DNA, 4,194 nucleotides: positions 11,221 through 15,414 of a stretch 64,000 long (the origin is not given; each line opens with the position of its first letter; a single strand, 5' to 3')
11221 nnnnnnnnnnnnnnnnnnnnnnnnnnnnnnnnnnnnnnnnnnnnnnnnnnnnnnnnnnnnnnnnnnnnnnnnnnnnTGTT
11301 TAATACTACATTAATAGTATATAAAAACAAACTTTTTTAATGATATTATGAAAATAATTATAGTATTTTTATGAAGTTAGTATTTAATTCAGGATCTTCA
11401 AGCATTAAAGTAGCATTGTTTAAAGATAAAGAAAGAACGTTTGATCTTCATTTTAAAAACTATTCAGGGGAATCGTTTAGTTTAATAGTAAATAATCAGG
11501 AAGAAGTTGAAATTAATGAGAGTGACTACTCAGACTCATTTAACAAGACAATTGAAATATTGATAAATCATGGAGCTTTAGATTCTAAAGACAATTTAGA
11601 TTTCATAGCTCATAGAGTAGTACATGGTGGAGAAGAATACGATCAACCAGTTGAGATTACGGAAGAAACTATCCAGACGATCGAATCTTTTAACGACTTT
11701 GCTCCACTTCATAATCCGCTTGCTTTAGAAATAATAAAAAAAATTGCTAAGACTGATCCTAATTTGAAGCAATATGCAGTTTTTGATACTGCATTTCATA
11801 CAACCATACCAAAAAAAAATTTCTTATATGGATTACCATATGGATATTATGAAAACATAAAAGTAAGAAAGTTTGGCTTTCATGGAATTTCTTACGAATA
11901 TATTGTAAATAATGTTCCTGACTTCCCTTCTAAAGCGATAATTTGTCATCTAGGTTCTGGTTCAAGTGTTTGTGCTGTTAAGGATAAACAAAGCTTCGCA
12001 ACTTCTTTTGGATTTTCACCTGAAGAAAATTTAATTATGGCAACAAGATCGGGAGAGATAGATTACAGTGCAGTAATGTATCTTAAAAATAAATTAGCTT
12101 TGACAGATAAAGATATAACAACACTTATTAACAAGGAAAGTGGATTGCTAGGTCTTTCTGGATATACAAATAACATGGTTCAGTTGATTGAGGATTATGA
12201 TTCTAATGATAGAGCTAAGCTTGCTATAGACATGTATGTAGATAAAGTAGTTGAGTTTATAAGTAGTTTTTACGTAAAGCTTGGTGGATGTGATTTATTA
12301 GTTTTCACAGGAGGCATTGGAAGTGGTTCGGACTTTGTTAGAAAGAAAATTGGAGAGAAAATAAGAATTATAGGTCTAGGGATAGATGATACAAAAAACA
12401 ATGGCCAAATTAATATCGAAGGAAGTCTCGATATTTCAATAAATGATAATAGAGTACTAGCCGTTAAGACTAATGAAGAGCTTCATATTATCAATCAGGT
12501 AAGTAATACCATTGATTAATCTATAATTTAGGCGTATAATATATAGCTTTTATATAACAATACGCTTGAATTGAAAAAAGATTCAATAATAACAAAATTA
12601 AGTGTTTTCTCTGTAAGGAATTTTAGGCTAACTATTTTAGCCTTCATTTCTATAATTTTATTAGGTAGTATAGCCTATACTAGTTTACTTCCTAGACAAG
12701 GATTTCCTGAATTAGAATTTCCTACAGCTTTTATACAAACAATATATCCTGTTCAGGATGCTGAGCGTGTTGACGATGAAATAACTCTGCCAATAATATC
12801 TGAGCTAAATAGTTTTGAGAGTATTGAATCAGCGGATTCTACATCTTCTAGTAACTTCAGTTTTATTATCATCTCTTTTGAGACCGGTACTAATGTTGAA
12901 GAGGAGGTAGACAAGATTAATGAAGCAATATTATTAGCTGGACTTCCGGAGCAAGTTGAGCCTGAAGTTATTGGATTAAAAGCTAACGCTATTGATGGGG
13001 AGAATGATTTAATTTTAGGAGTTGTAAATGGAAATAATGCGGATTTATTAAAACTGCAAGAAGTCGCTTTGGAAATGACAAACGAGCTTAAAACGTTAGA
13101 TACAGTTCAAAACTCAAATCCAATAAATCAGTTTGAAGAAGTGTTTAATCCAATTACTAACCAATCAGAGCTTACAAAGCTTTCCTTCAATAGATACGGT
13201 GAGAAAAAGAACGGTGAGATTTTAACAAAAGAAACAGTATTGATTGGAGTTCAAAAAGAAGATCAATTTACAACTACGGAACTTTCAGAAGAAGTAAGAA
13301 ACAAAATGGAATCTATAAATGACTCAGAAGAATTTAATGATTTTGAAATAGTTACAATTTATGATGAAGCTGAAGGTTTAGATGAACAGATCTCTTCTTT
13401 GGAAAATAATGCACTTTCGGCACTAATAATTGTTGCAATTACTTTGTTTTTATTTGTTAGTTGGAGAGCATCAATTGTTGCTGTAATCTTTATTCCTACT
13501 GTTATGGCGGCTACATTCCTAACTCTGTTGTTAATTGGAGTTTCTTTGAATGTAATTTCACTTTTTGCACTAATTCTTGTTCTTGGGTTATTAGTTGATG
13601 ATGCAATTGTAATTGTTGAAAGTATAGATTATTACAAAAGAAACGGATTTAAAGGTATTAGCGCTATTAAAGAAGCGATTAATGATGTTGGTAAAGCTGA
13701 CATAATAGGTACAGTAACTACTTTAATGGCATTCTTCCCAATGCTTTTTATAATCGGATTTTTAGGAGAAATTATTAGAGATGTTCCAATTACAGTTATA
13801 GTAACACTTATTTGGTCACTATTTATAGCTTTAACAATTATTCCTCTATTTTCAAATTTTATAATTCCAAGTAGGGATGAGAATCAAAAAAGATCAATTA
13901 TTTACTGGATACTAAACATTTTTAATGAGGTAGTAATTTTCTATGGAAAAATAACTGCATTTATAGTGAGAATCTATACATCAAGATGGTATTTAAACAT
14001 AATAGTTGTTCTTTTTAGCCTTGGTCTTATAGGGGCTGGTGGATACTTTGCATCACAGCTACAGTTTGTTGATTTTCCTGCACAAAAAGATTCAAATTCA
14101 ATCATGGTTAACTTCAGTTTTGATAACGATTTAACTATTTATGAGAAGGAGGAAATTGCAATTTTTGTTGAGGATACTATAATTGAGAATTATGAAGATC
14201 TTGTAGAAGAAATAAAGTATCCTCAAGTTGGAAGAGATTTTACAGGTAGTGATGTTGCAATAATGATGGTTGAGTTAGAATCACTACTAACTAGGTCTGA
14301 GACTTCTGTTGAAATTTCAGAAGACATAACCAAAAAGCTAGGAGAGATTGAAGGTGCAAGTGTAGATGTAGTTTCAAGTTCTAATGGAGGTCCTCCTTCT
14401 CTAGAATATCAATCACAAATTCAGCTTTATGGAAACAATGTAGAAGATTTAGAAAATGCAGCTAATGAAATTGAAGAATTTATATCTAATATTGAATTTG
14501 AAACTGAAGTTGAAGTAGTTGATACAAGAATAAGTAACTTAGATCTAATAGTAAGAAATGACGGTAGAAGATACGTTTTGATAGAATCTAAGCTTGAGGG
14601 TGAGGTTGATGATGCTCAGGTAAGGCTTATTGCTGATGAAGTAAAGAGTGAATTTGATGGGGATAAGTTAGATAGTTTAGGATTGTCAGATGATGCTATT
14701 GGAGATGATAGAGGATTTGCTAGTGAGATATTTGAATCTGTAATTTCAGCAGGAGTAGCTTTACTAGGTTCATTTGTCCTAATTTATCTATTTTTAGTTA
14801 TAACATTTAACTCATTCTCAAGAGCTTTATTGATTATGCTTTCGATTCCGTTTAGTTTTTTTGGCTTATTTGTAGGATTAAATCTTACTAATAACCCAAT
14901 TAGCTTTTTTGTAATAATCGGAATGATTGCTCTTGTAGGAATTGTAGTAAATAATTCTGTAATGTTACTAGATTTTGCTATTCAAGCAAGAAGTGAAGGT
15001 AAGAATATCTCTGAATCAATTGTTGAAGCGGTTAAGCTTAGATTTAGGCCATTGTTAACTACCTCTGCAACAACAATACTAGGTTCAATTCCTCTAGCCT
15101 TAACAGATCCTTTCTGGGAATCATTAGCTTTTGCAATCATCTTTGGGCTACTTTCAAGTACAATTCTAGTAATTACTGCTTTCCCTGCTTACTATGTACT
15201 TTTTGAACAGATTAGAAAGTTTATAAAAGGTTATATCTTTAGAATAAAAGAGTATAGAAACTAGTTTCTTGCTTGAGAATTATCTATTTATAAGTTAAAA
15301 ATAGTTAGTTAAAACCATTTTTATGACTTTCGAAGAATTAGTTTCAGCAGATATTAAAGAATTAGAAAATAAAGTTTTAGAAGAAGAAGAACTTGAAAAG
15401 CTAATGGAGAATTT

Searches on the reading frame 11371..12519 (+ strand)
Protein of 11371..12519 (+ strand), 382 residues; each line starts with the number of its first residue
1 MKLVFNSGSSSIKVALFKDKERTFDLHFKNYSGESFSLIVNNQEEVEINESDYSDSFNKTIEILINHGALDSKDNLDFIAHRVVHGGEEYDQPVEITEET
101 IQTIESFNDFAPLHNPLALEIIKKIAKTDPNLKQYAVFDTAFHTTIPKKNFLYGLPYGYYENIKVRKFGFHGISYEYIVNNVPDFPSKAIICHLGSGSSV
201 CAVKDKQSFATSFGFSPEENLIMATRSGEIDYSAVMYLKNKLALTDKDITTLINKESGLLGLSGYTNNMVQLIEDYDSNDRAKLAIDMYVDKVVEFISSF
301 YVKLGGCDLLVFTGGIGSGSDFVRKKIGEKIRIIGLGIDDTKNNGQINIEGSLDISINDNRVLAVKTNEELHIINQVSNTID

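Call 72: search_protein_families(library=pfam, proteins=[window:11371-12519:+], max_evalue=0.0001)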
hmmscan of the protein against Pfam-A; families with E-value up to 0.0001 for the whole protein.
window:11371-12519:+ (382 aa): 1 family
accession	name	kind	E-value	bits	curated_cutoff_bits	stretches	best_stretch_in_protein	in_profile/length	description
PF00871.23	Acetate_kinase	-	5.4e-103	345.1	22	1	3-374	3-391/392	Acetokinase family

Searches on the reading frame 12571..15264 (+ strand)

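Call 72: search_protein_families(library=pfam, proteins=[window:12571-15264:+], max_evalue=0.0001)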
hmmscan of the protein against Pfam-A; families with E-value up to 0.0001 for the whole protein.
window:12571-15264:+ (897 aa): 3 families
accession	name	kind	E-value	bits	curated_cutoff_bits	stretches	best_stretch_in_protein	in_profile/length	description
PF00873.25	ACR_tran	-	4.9e-102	342.8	28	3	216-648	273-706/1021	AcrB/AcrD/AcrF family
PF02355.23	SecD_SecF_C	-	1.6e-08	34.7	20.5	0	282-424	38-183/189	Protein export membrane protein SecD/SecF, C-terminal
PF03176.21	MMPL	-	3.1e-08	33.4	20.5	1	727-878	145-302/333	MMPL family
